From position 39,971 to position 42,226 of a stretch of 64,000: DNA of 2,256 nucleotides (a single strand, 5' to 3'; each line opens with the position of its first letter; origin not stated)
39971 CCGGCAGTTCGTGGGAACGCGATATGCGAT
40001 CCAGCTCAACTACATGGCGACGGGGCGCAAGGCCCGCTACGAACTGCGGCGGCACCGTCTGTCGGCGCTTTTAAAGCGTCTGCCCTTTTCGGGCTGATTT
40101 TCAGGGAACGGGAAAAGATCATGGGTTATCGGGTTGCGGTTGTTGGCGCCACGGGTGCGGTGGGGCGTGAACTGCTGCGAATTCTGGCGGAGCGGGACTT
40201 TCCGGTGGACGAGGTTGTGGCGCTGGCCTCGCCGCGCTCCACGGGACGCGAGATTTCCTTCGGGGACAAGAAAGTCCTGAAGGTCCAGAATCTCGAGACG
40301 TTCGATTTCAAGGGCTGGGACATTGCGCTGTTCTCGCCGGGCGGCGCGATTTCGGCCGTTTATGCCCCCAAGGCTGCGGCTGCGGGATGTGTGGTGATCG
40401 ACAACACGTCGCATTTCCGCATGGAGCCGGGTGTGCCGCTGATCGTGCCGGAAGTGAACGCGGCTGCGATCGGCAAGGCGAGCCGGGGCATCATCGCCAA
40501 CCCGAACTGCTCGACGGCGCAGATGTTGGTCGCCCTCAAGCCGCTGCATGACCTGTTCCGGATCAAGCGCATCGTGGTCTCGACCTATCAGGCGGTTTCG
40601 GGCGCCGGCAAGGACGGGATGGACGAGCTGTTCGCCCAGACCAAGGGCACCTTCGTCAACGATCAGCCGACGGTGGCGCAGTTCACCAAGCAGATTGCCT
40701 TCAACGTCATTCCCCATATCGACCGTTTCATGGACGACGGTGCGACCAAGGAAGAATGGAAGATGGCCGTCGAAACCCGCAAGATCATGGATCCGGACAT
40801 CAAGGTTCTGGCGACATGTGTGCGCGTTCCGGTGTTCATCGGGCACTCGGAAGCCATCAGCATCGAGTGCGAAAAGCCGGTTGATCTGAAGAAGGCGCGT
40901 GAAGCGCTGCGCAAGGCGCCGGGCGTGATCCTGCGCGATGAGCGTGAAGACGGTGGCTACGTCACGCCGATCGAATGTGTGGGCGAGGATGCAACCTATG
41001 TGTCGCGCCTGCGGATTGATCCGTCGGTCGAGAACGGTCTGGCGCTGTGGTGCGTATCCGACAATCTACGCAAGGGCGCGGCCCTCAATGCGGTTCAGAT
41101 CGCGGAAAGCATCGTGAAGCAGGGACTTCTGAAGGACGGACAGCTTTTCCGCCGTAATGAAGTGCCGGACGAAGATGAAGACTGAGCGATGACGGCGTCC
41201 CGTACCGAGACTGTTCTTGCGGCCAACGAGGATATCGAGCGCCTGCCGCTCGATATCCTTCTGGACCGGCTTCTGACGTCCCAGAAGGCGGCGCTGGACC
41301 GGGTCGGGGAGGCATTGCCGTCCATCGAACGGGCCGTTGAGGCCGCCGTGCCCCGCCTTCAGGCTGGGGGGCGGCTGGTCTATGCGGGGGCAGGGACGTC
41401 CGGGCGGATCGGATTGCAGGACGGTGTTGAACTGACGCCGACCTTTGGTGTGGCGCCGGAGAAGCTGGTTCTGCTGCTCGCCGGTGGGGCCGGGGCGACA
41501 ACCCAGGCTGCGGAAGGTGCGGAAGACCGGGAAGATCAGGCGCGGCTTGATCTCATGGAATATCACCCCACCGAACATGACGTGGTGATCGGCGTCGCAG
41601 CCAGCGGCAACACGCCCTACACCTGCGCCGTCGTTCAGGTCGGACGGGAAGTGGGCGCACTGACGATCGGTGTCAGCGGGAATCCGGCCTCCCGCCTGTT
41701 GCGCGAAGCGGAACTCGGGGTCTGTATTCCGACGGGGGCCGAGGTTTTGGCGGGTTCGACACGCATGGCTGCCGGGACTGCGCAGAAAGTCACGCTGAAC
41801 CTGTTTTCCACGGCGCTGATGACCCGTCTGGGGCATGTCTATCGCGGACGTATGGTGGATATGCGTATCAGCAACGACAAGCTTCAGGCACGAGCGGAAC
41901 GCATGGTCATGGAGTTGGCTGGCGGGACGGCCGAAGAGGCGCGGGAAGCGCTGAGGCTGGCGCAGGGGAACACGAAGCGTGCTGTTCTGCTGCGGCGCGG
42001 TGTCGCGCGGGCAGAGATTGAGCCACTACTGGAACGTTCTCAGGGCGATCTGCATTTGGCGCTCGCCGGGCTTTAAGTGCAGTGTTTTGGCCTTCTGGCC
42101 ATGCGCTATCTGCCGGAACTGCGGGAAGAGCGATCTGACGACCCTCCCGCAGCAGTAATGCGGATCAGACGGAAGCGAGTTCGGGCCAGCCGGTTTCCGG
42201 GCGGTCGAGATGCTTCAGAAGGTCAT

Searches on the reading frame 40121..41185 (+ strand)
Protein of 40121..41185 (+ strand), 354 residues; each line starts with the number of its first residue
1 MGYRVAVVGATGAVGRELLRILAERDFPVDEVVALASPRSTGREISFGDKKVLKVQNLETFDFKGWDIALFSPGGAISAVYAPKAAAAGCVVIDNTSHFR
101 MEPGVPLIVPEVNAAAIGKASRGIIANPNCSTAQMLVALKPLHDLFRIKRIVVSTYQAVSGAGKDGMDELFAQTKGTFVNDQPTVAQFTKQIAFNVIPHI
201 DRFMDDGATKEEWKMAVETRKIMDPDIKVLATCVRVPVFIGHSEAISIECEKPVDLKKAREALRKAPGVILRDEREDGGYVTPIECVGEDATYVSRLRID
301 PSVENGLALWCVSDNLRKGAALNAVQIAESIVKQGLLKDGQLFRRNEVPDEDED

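Call 49: search_protein_families(library=pfam, proteins=[window:40121-41185:+], max_evalue=0.00001)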
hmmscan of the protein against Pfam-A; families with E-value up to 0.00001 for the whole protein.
window:40121-41185:+ (354 aa): 2 families
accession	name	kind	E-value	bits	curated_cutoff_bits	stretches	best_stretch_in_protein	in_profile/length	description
PF02774.23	Semialdhyde_dhC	-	3.4e-57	194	26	1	139-318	1-184/184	Semialdehyde dehydrogenase, dimerisation domain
PF01118.30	Semialdhyde_dh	-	1.1e-34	119.8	26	1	4-119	1-120/121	Semialdehyde dehydrogenase, NAD binding domain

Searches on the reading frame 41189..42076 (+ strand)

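Call 49: search_protein_families(library=pfam, proteins=[window:41189-42076:+], max_evalue=0.00001)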
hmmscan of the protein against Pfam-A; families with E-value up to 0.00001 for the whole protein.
window:41189-42076:+ (295 aa): 3 families
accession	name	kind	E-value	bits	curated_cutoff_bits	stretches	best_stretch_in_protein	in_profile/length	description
PF22645.1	GKRP_SIS_N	-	1.3e-13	51.1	27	1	46-149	2-109/113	Glucokinase regulatory protein N-terminal SIS domain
PF01380.27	SIS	-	6.3e-08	32.9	25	1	128-201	52-123/131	SIS domain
PF13580.11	SIS_2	-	7.2e-07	29.7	27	1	35-164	9-138/138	SIS domain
